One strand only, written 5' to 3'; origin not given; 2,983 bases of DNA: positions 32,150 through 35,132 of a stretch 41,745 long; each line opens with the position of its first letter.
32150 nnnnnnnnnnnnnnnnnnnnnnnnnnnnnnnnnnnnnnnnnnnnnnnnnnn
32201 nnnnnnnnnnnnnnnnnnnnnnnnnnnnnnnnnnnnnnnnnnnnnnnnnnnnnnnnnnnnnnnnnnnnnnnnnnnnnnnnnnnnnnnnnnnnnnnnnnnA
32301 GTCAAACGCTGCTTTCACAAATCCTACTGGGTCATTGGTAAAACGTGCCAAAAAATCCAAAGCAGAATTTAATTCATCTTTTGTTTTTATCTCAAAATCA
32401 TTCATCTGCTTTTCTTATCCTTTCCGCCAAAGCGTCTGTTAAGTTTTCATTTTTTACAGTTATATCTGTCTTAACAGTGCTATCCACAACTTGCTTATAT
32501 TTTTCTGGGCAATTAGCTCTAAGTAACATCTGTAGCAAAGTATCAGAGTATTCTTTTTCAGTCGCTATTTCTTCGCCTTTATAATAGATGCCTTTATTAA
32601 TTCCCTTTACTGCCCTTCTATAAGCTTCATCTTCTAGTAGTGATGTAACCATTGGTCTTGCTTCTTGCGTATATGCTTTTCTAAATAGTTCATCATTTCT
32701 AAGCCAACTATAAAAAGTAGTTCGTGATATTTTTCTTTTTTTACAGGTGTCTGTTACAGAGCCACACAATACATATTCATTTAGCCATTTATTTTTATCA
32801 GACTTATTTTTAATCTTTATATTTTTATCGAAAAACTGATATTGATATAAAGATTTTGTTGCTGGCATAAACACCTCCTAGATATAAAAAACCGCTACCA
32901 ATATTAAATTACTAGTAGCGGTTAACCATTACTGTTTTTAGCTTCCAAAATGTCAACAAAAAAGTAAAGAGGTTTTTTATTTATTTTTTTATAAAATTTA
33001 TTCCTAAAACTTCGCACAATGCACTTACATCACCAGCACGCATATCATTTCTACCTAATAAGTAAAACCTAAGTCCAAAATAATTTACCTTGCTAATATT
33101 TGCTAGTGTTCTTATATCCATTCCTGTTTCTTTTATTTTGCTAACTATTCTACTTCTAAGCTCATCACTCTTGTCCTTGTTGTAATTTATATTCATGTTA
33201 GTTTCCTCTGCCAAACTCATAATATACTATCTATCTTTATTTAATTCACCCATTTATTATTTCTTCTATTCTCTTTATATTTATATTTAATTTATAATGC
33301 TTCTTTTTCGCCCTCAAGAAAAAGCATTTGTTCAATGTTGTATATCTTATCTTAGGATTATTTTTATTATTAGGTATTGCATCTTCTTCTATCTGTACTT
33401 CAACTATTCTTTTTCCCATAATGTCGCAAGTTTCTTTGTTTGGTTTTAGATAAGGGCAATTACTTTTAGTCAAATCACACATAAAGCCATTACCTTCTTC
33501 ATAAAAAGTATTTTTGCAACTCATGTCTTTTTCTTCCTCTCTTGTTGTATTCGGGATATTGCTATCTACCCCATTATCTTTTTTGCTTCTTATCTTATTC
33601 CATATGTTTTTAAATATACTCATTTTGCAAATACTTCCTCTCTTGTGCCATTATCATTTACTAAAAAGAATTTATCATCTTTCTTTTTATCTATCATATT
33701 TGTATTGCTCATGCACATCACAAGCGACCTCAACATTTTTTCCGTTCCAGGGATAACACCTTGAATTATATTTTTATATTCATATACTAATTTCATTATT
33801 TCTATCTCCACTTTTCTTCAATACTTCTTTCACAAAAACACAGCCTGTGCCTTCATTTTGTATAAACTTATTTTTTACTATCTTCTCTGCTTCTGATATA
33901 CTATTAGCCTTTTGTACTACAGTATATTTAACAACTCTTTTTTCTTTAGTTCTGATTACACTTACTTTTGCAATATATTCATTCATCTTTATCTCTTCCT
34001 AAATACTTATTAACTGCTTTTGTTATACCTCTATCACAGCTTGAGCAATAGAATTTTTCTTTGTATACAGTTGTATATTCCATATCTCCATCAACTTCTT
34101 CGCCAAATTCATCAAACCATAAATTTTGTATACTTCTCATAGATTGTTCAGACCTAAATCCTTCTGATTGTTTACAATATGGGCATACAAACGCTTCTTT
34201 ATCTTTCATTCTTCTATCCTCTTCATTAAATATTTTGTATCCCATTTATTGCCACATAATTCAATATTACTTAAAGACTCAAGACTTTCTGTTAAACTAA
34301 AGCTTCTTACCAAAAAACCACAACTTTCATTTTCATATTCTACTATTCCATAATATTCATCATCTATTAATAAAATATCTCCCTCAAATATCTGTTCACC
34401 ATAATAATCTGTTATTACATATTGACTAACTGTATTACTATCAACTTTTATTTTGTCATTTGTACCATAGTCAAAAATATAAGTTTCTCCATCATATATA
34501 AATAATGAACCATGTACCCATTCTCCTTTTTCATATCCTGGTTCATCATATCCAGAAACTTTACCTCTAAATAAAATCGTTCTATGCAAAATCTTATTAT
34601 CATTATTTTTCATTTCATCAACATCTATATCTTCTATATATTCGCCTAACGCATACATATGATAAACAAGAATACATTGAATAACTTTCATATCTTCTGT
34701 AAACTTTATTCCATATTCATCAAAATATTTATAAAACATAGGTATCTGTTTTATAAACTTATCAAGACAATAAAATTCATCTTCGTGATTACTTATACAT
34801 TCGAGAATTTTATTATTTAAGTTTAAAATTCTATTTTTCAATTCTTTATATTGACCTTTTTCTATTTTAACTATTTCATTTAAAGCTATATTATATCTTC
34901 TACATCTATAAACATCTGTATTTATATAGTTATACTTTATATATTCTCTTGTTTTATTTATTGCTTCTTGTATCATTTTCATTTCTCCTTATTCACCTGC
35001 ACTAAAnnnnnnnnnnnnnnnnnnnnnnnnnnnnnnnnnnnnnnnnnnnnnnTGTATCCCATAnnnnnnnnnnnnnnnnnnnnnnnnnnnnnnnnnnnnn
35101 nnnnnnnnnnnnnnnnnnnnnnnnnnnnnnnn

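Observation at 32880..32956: Duplicated ~70-nt promoter plus leader-terminator cassette in front of terS and the endolysin: late-gene antitermination or activation signal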

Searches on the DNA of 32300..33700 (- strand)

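Call 13: search_dna_similar(query=window:32300-33700:-, collection=phages, mode=distant, max_rows=30)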
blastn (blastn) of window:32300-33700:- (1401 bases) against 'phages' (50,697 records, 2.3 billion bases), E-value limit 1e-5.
No match.

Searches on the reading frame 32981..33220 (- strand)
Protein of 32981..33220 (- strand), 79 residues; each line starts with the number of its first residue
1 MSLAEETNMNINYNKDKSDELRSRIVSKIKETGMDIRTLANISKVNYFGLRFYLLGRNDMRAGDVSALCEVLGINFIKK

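Call 11: search_protein_families(library=pfam, proteins=[window:32981-33220:-], max_evalue=0.01)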
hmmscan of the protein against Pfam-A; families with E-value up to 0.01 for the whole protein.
window:32981-33220:- (79 aa): 0 families

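Call 12: search_protein_families(library=phrogs, proteins=[window:32981-33220:-], max_evalue=0.001)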
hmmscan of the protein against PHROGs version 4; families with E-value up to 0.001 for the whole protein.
window:32981-33220:- (79 aa): 0 families

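Call 20: search_protein_families(library=ncbifam, proteins=[window:32981-33220:-], max_evalue=1)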
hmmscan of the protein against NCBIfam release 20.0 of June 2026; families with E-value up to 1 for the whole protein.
window:32981-33220:- (79 aa): 0 families

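Call 44: search_protein_families(library=pfam, proteins=[window:32984-33196:-], max_evalue=1)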
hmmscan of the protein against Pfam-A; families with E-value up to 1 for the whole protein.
seq(71 aa): 0 families

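Call 45: search_protein_families(library=phrogs, proteins=[window:32984-33196:-], max_evalue=0.1)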
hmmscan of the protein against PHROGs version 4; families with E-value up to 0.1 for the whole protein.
seq(71 aa): 2 families
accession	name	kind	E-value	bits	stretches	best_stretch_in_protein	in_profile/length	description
phrog_2967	-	transcription regulation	0.015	15.9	1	8-67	6-65/225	transcriptional regulator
phrog_4053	-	transcription regulation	0.093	13.7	1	2-51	3-52/102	transcriptional regulator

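Call 62: search_solved_structures(query=window:32984-33196:-, max_evalue=10)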
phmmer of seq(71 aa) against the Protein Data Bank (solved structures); distinct sequences matched with E-value up to 10: 1.
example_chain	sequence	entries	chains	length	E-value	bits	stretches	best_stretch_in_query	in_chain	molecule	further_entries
9dtr_D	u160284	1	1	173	0.25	15.3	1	7-71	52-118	Protein FYV6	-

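Call 87: predict_structure(protein=window:32981-33196:-)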
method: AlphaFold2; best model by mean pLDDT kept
length: 71 residues; sequences in the alignment: 1
mean_pLDDT: 83.8   pTM: 0.69
mean pLDDT of the five models: 83.8, 60.0, 59.3, 59.0, 51.2
residues with pLDDT >= 90: 36; 70-90: 22; 50-70: 11; < 50: 2
segments of 3 or more residues with pLDDT < 50: none
pLDDT, mean of each block of 10 residues (from residue 1): 57 89 92 94 88 87 83 50
secondary structure, 60 per line:
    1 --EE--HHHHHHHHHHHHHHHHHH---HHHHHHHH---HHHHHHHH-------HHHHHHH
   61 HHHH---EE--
elements in order: H7-24 H28-35 H39-46 H54-64

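Call 91: fold_search(model_id=the predicted structure, library=pdb)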
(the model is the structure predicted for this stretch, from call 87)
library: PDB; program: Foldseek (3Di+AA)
matches with E <= 10: 458; with E <= 0.001: 0
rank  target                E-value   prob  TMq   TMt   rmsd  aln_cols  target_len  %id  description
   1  8ezt_C                1.7e-02  1.00  0.72  0.73   2.2        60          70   20  Crystal structure of HipB(Lp) from Legionella pneumophila (released 2023-09-27)
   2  8ezt_B                2.0e-02  1.00  0.74  0.74   2.0        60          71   20  Crystal structure of HipB(Lp) from Legionella pneumophila (released 2023-09-27)
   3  3f51_A                2.6e-02  1.00  0.68  0.54   1.8        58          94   24  Crystal Structure of the clp gene regulator ClgR from Corynebacterium glutamicum (released 2008-11-18)
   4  7t5u                  4.9e-02  1.00  0.61  0.65   2.1        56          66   23  Structure of E. coli MS115-1 CapH N-terminal domain (released 2022-09-14)
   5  3f51_C                5.5e-02  1.00  0.68  0.56   1.8        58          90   24  Crystal Structure of the clp gene regulator ClgR from Corynebacterium glutamicum (released 2008-11-18)
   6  8ezt_A                5.8e-02  1.00  0.74  0.76   2.0        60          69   20  Crystal structure of HipB(Lp) from Legionella pneumophila (released 2023-09-27)
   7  3f51_D                5.8e-02  1.00  0.67  0.53   1.6        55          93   25  Crystal Structure of the clp gene regulator ClgR from Corynebacterium glutamicum (released 2008-11-18)
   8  3f51_E                6.5e-02  1.00  0.69  0.54   1.8        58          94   24  Crystal Structure of the clp gene regulator ClgR from Corynebacterium glutamicum (released 2008-11-18)
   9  5woq_B                6.9e-02  1.00  0.66  0.57   1.5        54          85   18  Crystal structure of an XRE family protein transcriptional regulator from Mycobacterium smegmatis (released 2017-08-16)
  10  4pu4_D                6.9e-02  1.00  0.70  0.64   2.6        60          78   20  Shewanella oneidensis MR-1 Toxin Antitoxin System HipA, HipB and its operator DNA complex (space group P21) (released 2014-08-06)
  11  3f52_A                8.2e-02  1.00  0.66  0.61   2.0        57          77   24  Crystal structure of the clp gene regulator ClgR from C. glutamicum (released 2008-11-18)
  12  3qq6_A                8.7e-02  1.00  0.68  0.70   1.5        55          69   20  The N-terminal DNA binding domain of SinR from Bacillus subtilis (released 2011-06-15)
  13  4pu7_B                8.7e-02  1.00  0.72  0.79   2.6        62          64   19  Shewanella oneidensis Toxin Antitoxin System Antitoxin Protein HipB Resolution 1.85 (released 2014-08-06)
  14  3f52_E                8.7e-02  1.00  0.68  0.63   1.9        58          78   24  Crystal structure of the clp gene regulator ClgR from C. glutamicum (released 2008-11-18)
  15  3f51_F                9.2e-02  1.00  0.67  0.53   2.0        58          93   24  Crystal Structure of the clp gene regulator ClgR from Corynebacterium glutamicum (released 2008-11-18)
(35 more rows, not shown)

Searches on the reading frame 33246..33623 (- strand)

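Call 11: search_protein_families(library=pfam, proteins=[window:33246-33623:-], max_evalue=0.01)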
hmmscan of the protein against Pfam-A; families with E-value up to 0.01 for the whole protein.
window:33246-33623:- (125 aa): 0 families

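Call 12: search_protein_families(library=phrogs, proteins=[window:33246-33623:-], max_evalue=0.001)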
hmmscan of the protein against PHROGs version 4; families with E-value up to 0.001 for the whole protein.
window:33246-33623:- (125 aa): 0 families

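Call 20: search_protein_families(library=ncbifam, proteins=[window:33246-33623:-], max_evalue=1)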
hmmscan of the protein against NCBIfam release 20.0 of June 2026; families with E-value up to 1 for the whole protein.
window:33246-33623:- (125 aa): 0 families

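Call 44: search_protein_families(library=pfam, proteins=[window:33249-33623:-], max_evalue=1)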
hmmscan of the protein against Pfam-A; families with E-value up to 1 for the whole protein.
seq(125 aa): 1 family
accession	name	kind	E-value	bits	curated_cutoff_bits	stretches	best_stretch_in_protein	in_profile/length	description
PF09029.15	Preseq_ALAS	-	0.092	13.6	21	0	80-114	62-96/112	5-aminolevulinate synthase presequence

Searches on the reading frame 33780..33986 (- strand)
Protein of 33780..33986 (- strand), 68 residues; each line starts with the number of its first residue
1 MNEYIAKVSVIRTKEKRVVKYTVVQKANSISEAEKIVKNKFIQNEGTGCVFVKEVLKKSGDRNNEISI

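Call 11: search_protein_families(library=pfam, proteins=[window:33780-33986:-], max_evalue=0.01)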
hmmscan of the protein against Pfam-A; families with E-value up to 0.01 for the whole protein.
window:33780-33986:- (68 aa): 0 families

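Call 12: search_protein_families(library=phrogs, proteins=[window:33780-33986:-], max_evalue=0.001)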
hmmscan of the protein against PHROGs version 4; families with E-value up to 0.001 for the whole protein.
window:33780-33986:- (68 aa): 0 families

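Call 20: search_protein_families(library=ncbifam, proteins=[window:33780-33986:-], max_evalue=1)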
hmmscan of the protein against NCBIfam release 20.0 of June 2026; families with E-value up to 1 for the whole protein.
window:33780-33986:- (68 aa): 1 family
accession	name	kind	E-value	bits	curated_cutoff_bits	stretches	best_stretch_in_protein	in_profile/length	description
NF003326.0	PRK04337.1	equivalog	0.073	13.1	85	1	11-64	12-67/88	50S ribosomal protein L35ae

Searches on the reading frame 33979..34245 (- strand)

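Call 11: search_protein_families(library=pfam, proteins=[window:33979-34245:-], max_evalue=0.01)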
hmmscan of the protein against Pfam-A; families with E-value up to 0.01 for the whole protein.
window:33979-34245:- (88 aa): 1 family
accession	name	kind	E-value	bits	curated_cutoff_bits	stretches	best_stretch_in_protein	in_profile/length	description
PF25164.1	CoiA_N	-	3.4e-05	23.7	26.3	0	8-26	7-25/50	Competence protein CoiA, N-terminal domain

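Call 12: search_protein_families(library=phrogs, proteins=[window:33979-34245:-], max_evalue=0.001)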
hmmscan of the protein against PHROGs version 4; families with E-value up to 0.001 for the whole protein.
window:33979-34245:- (88 aa): 2 families
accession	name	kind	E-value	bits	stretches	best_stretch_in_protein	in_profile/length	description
phrog_9107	-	unknown function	2.3e-05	25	1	15-79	138-205/209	-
phrog_5602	-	unknown function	0.00015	22.4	0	9-31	9-31/60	-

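Call 20: search_protein_families(library=ncbifam, proteins=[window:33979-34245:-], max_evalue=1)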
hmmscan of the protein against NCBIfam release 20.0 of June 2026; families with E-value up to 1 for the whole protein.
window:33979-34245:- (88 aa): 3 families
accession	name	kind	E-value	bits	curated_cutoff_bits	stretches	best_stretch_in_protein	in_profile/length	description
NF011481.0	PRK14890.1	equivalog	0.0038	17.2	61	1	14-35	20-44/61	putative Zn-ribbon RNA-binding protein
NF047912.1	ECs_2282_CxxC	subfamily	0.028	14.3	37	0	63-77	26-40/60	ECs_2282 family putative zinc-binding protein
NF041921.1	HVO_A0556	equivalog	0.15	12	65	0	11-25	34-48/55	HVO_A0556 family zinc finger protein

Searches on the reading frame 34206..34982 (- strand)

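Call 20: search_protein_families(library=ncbifam, proteins=[window:34206-34982:-], max_evalue=1)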
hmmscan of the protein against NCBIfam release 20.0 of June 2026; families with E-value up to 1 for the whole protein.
window:34206-34982:- (258 aa): 1 family
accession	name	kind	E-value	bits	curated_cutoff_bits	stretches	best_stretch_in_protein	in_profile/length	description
NF045671.1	blaPNC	exception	0.17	10.7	750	1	162-179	70-87/401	PNC family class C beta-lactamase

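Call 46: search_protein_families(library=pfam, proteins=[window:34206-34982:-], max_evalue=0.01)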
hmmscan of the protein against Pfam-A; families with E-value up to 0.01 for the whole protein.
window:34206-34982:- (258 aa): 1 family
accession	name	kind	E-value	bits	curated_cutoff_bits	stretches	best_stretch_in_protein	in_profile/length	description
PF09643.15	YopX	-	0.0025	18.3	22.4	1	182-247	48-121/128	YopX protein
